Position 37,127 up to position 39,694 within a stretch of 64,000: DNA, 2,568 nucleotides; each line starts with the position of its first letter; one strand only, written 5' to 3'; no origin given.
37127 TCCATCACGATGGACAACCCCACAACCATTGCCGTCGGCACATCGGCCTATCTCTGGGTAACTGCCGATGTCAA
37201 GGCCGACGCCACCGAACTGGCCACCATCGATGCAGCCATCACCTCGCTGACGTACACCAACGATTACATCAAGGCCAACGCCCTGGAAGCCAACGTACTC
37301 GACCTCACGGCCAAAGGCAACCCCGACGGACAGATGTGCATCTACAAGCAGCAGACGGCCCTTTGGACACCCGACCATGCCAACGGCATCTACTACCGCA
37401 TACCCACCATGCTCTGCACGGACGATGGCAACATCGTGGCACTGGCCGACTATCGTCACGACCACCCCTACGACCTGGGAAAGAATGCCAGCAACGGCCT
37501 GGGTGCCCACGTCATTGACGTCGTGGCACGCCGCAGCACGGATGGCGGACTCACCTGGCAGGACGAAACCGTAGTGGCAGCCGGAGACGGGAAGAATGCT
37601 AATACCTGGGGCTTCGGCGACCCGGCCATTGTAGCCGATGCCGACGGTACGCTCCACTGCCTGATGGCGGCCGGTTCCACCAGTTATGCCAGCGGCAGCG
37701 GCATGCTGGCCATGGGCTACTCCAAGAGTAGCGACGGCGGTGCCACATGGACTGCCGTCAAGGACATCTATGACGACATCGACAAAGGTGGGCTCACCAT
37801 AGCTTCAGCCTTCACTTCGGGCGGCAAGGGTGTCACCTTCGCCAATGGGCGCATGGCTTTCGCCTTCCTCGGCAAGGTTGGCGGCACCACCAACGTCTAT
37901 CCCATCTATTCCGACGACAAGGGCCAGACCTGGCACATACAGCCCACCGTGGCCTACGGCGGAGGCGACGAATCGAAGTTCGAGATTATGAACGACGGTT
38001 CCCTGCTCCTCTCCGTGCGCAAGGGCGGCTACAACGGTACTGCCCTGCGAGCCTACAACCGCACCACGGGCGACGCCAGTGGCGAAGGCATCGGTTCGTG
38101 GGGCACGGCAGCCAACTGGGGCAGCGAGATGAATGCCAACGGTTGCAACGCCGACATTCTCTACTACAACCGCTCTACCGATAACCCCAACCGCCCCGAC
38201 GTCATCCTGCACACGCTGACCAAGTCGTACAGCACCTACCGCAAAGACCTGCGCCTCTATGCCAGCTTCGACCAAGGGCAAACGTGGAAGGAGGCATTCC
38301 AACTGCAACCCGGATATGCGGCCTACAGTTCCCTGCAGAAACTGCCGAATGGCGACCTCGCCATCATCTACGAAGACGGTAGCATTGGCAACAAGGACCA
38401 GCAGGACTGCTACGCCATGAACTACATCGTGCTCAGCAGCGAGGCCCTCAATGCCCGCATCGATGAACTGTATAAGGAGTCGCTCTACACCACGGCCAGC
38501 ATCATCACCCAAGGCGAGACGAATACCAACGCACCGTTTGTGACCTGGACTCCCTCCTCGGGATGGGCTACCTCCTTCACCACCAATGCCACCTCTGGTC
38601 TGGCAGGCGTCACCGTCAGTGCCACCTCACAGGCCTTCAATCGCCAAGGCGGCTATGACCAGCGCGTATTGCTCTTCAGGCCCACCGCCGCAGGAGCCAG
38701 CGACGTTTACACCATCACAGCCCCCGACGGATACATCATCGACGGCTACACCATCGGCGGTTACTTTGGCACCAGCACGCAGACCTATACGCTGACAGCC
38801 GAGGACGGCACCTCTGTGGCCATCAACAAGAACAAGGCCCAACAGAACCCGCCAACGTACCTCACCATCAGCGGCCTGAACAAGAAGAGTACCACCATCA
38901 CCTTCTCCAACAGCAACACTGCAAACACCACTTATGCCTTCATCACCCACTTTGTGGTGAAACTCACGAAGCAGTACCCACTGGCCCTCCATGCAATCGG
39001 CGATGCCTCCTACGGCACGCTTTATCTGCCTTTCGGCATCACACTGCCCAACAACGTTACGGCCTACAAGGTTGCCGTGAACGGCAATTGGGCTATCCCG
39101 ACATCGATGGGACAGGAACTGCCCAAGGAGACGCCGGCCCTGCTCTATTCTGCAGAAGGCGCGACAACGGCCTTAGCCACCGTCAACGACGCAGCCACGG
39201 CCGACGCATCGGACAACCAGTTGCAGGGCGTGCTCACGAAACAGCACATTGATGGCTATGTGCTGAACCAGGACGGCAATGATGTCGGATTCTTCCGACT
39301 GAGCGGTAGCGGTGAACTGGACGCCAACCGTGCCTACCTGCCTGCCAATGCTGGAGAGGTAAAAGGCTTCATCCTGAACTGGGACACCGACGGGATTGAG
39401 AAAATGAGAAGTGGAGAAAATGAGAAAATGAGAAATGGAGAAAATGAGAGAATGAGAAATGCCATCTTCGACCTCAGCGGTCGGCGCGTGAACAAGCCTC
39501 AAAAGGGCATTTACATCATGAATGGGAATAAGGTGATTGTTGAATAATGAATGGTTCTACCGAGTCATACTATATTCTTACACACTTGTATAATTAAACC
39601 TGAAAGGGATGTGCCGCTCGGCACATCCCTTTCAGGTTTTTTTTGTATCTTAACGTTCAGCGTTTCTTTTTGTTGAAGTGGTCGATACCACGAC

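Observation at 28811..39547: Tandem giant T9SS-tailed sialidases, one a GH20 hexosaminidase-GH33 sialidase fusion of 2195 aa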

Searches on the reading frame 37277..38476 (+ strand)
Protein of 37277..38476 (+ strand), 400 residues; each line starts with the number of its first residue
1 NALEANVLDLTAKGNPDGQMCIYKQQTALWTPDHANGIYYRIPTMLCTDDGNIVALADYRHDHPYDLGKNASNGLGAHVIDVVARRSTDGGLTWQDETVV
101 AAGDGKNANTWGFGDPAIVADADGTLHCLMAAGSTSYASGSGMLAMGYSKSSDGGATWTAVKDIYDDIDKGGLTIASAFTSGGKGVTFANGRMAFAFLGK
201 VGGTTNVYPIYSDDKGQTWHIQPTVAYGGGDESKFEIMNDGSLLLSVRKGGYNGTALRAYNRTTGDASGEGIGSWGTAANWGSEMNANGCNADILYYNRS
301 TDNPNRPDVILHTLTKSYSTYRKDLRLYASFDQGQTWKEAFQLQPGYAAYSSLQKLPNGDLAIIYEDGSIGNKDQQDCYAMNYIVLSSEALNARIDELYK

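Call 17: search_solved_structures(query=window:37277-38476:+, max_evalue=1e-10, show_alignments=3)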
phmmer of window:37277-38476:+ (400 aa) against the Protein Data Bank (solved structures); distinct sequences matched with E-value up to 1e-10: 37.
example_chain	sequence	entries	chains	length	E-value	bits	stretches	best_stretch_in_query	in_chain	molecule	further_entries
8feb_A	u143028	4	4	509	2.2e-36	129.1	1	20-369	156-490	Sialidase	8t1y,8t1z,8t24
8gn6_C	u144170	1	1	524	3.1e-36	128.6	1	20-367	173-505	Sialidase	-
8gn6_A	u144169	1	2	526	3.1e-36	128.6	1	20-367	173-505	Sialidase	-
8t26_A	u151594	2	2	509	7.7e-36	127.3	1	20-369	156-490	Sialidase, putative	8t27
1eur_A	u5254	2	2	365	6.1e-24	88.1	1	38-369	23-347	SIALIDASE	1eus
10qf_A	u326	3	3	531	8.1e-24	87.7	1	38-371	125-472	exo-alpha-sialidase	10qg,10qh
1w8n_A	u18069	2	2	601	1.3e-23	87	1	39-369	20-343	BACTERIAL SIALIDASE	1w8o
1eut_A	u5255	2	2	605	2.9e-23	85.9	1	38-369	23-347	SIALIDASE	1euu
10qi_A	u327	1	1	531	6.9e-23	84.6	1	38-371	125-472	exo-alpha-sialidase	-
1wcq_A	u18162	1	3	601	1.2e-22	83.9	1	39-369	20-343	SIALIDASE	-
2bzd_A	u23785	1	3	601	3e-22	82.5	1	39-369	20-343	BACTERIAL SIALIDASE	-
2ber_A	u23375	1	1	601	1.2e-21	80.5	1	39-369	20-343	BACTERIAL SIALIDASE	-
7lbu_A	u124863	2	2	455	2.1e-21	79.8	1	31-369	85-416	Exo-alpha-sialidase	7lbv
4j9t_A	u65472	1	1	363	7.3e-19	71.4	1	41-369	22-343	designed unnatural amino acid dependent metalloprotein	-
6mnj_A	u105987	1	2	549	6.5e-16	61.7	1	37-368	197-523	Hz136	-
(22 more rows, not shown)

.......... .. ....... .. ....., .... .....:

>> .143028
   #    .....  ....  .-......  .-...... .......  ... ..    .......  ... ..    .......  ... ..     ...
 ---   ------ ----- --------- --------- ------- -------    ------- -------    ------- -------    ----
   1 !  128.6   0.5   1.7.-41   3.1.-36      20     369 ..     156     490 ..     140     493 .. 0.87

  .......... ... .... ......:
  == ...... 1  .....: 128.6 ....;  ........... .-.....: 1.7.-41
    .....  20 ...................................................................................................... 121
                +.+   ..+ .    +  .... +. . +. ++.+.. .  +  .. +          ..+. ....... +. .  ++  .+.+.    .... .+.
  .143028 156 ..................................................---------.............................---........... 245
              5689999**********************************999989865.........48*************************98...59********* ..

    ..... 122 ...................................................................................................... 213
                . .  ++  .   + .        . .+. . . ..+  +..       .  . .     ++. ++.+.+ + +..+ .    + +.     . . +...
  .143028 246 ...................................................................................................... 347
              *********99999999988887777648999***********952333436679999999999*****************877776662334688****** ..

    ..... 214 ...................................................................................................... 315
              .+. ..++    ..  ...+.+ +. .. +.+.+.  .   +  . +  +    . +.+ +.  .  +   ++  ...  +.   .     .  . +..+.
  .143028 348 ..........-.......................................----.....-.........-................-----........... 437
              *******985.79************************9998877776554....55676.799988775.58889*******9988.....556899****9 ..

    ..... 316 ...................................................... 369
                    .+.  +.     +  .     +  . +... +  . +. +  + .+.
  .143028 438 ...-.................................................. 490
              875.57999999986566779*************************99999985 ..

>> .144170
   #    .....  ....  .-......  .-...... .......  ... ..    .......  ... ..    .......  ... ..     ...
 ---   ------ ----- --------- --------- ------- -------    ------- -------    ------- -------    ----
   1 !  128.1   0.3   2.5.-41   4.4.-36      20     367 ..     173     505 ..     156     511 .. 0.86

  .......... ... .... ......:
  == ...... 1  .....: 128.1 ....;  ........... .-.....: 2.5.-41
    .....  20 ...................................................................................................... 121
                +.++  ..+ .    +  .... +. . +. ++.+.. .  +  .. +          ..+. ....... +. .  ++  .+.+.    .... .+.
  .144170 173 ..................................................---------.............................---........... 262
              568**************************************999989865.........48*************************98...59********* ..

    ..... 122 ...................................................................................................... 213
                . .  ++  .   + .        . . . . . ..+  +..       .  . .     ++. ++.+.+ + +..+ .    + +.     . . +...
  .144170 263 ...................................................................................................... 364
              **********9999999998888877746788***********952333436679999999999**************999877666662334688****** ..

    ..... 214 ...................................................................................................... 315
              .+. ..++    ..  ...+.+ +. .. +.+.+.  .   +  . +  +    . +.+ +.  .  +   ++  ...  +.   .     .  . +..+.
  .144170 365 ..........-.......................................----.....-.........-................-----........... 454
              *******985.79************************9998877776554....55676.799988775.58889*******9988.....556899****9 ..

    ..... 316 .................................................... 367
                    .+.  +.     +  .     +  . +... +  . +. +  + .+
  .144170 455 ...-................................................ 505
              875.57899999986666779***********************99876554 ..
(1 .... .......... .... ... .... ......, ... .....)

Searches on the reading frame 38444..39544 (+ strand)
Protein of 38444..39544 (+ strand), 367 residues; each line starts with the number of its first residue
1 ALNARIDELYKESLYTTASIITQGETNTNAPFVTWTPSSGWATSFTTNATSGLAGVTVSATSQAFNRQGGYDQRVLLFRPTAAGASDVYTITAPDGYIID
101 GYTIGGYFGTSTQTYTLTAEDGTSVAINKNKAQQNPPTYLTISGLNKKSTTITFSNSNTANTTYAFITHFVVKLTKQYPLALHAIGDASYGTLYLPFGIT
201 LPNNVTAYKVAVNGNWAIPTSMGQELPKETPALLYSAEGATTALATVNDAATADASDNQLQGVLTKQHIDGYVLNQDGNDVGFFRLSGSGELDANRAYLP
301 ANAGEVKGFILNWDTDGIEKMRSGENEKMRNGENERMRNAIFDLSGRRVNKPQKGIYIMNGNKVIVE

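Call 85: predict_structure(alignment_id=A6)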
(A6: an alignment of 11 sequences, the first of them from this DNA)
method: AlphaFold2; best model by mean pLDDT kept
length: 367 residues; sequences in the alignment: 11
mean_pLDDT: 68.9   pTM: 0.63
mean pLDDT of the five models: 68.9, 68.4, 66.0, 63.9, 60.0
residues with pLDDT >= 90: 71; 70-90: 128; 50-70: 74; < 50: 94
segments of 3 or more residues with pLDDT < 50: 1-5, 215-217, 256-277, 279-337
pLDDT, mean of each block of 10 residues (from residue 1): 46 76 69 90 92 91 83 78 90 94 84 82 83 73 93 84 82 89 66 73 80 51 77 75 79 50 31 46 44 34 34 31 39 49 64 78 71
secondary structure, 60 per line:
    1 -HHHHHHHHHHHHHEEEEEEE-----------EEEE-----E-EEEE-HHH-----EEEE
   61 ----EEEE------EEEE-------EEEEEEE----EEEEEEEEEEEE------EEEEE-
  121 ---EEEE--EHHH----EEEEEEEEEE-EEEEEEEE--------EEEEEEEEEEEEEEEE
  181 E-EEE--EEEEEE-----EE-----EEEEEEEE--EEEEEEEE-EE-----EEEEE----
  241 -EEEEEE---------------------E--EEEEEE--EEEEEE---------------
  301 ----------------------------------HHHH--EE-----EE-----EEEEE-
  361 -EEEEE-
elements in order: H2-14 E15-21 E33-36 E44-47 E57-60 E65-68 E75-78 E86-92 E97-108 E115-119 E124-127 E138-147 E149-156 E165-181 E183-185 E188-193 E206-213 E216-223 E232-236 E242-247 E272-277 E280-285 H335-338 E355-359 E362-366

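Call 87: fold_search(model_id=the predicted structure, library=pdb)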
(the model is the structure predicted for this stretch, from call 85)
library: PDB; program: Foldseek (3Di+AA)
matches with E <= 10: 1665; with E <= 0.001: 4
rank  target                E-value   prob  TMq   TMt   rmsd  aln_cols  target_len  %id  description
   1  2ygm_B                7.0e-04  0.97  0.21  0.22  16.8       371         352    9  THE X-RAY CRYSTAL STRUCTURE OF TANDEM CBM51 MODULES OF SP3GH98, THE FAMILY 98 GLYCOSIDE HYDROLASE FROM STREPTOCOCCUS P (released 2011-06-22)
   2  6za2_B                8.1e-04  0.98  0.21  0.09  14.5       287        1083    8  Crystal structure of dimeric latent PorU from Porphyromonas gingivalis (released 2021-09-29)
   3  8zj4_A                9.0e-04  0.90  0.17  0.12  22.6       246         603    7  trypsinogen-EP-N619A (released 2025-05-21)
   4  4xup_F                9.5e-04  0.84  0.18  0.20  16.9       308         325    9  Structure of the N-terminal CBM22-1-CBM22-2 tandem domain from Paenibacillus barcinonensis Xyn10C (released 2015-06-03)
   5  5v00_A                1.4e-03  0.63  0.13  0.22  18.6       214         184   10  Structure of HutD from Pseudomonas fluorescens SBW25 (Formate condition) (released 2017-03-15)
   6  4w8j                  1.6e-03  0.98  0.22  0.09  19.3       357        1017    6  Structure of the full-length insecticidal protein Cry1Ac reveals intriguing details of toxin packaging into in vivo form (released 2014-09-17)
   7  8h3u_A                1.7e-03  0.85  0.17  0.12  21.6       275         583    7  Inhibitor-bound EP, polyA model (released 2022-11-23)
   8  8ziy_A                1.7e-03  0.85  0.17  0.12  23.1       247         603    7  trypsinogen-EP-E574A (released 2025-05-21)
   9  1yll_D                1.7e-03  0.77  0.13  0.22  17.2       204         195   10  Crystal Structure of the Conserved Protein of Unknown Function PA5104 from Pseudomonas aeruginosa PAO1 (released 2005-03-01)
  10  4c90_A                1.8e-03  0.99  0.20  0.10  10.0       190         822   16  Evidence that GH115 alpha-glucuronidase activity is dependent on conformational flexibility (released 2013-11-13)
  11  8w7n                  1.9e-03  0.99  0.23  0.10  19.2       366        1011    7  Crystal structure of the in-cell Cry1Aa purified from Bacillus thuringiensis (released 2024-03-06)
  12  2zs6_B                2.4e-03  0.85  0.15  0.13  21.2       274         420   11  HA3 subcomponent of botulinum type C progenitor toxin (released 2008-09-16)
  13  6fig_A                2.6e-03  0.91  0.19  0.18  16.9       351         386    9  Crystal structure of the ANX1 ectodomain from Arabidopsis thaliana (released 2018-07-11)
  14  2xon_L                3.6e-03  1.00  0.21  0.41   5.9       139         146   14  Structure of TmCBM61 in complex with beta-1,4-galactotriose at 1.4 A resolution (released 2010-09-08)
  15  6vls_D                3.6e-03  0.77  0.18  0.08  17.1       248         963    9  Structure of C-terminal fragment of Vip3A toxin (released 2020-07-22)
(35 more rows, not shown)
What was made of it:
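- On T9SS type A C-terminal-domain cargo: The AF2 and Foldseek results are generic (calls 85, 87).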

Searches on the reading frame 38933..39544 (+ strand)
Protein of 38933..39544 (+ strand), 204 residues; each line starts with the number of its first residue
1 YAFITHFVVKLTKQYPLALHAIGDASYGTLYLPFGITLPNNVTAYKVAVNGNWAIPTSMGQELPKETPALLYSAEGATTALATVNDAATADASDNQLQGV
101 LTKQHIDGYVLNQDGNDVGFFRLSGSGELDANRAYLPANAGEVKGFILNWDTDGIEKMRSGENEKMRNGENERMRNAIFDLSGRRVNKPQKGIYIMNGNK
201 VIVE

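Call 11: search_protein_families(library=ncbifam, proteins=[window:38933-39544:+], max_evalue=10)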
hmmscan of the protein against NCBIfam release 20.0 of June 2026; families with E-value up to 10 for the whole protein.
seq(204 aa): 0 families

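Call 13: search_protein_families(library=pfam, proteins=[window:38933-39544:+], max_evalue=10)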
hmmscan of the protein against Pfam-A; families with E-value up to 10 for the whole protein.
seq(204 aa): 0 families

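Call 30: find_homologous_proteins(query=window:38933-39544:+, max_evalue=0.001)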
Query seq(204 aa) (204 aa): 20 proteins with E <= 0.001 among 216 candidates.
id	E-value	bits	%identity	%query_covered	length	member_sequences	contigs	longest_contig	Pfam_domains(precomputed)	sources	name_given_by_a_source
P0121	2.6e-54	202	51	100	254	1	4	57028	-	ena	-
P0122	9.3e-22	96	40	87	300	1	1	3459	-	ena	-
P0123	2.5e-17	81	34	88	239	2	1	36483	-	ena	-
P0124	2.4e-12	65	33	89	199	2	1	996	-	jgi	-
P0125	8.1e-11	60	32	91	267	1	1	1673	-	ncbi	ncbi:MAG: hypothetical protein ACI4UC_07155, partial [Alloprevotella sp.]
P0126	1.1e-10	60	36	70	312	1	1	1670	-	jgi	jgi:hypothetical protein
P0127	1.3e-10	59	32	92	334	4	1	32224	-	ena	-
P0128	9.7e-10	56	34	71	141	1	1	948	-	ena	-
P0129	6.7e-9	54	33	70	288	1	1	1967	-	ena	-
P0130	6.8e-9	54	30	98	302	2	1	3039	-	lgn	-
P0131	1.1e-8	53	30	95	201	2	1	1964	-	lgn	-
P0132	1.7e-8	52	29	87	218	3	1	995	-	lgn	-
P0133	5.5e-8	51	30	86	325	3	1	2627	-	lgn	-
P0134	9.1e-7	47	29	90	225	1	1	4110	-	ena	-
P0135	6.9e-6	44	38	57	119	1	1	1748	-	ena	-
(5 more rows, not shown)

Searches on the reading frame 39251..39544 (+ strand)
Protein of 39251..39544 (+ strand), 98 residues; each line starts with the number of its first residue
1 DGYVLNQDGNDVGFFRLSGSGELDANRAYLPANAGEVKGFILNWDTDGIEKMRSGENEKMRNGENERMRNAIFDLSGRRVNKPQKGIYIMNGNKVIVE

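Call 11: search_protein_families(library=ncbifam, proteins=[window:39251-39544:+], max_evalue=10)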
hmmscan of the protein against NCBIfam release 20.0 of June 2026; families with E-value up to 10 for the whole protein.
seq(98 aa): 0 families

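Call 34: search_protein_families(library=pfam, alignment_id=A1, max_evalue=10)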
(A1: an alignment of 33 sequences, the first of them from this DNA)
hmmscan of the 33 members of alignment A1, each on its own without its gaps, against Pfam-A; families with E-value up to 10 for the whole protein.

A. member 1, seq(95 aa): 0 families

B. families by the number of members that match (of 33 scanned): 11 families
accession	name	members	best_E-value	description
PF13385.13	Laminin_G_3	2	1.4e-06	Concanavalin A-like lectin/glucanases superfamily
PF02973.23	Sialidase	1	0.00099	Sialidase, N-terminal domain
PF20598.4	DUF6795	1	0.025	Domain of unknown function (DUF6795)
PF18304.6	SabA_adhesion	1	0.035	SabA N-terminal extracellular adhesion domain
PF13667.11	ThiC-associated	1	0.037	ThiC-associated domain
PF16272.10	DUF4925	1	0.046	Domain of unknown function (DUF4925)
PF22106.1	NGO1945_C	1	0.13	NGO1945 C-terminal domain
PF03217.20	SlpA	1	0.13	Surface layer protein A domain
PF23134.2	TRIP4_3rd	1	0.13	TRIP4, third domain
PF14626.12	RNase_Zc3h12a_2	1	0.15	Zc3h12a-like Ribonuclease NYN domain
PF23896.1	DUF7244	1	0.21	Domain of unknown function (DUF7244)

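Call 35: search_protein_families(library=ncbifam, alignment_id=A1, max_evalue=10)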
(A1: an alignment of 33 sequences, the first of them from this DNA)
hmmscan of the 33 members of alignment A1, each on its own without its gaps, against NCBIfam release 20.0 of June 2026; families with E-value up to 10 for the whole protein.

A. member 1, seq(95 aa): 0 families

B. families by the number of members that match (of 33 scanned): 4 families
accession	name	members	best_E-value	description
NF052328.1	NeuramTDE0471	1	1.4e-07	neuraminidase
TIGR01116.1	ATPase-IIA1_Ca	1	0.078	calcium-translocating P-type ATPase, SERCA-type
NF042928.1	HemQ_actino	1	0.084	hydrogen peroxide-dependent heme synthase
TIGR04183.1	Por_Secre_tail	1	0.14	T9SS type A sorting domain-containing protein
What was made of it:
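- Closest known: Multi-catalytic T9SS-exported CAZymes of rumen Bacteroidota. Different: Here the catalytic pair targets terminal acidic sugar and HexNAc, and the tail is a shorter variant that TIGR04183 misses (calls 34, 35).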
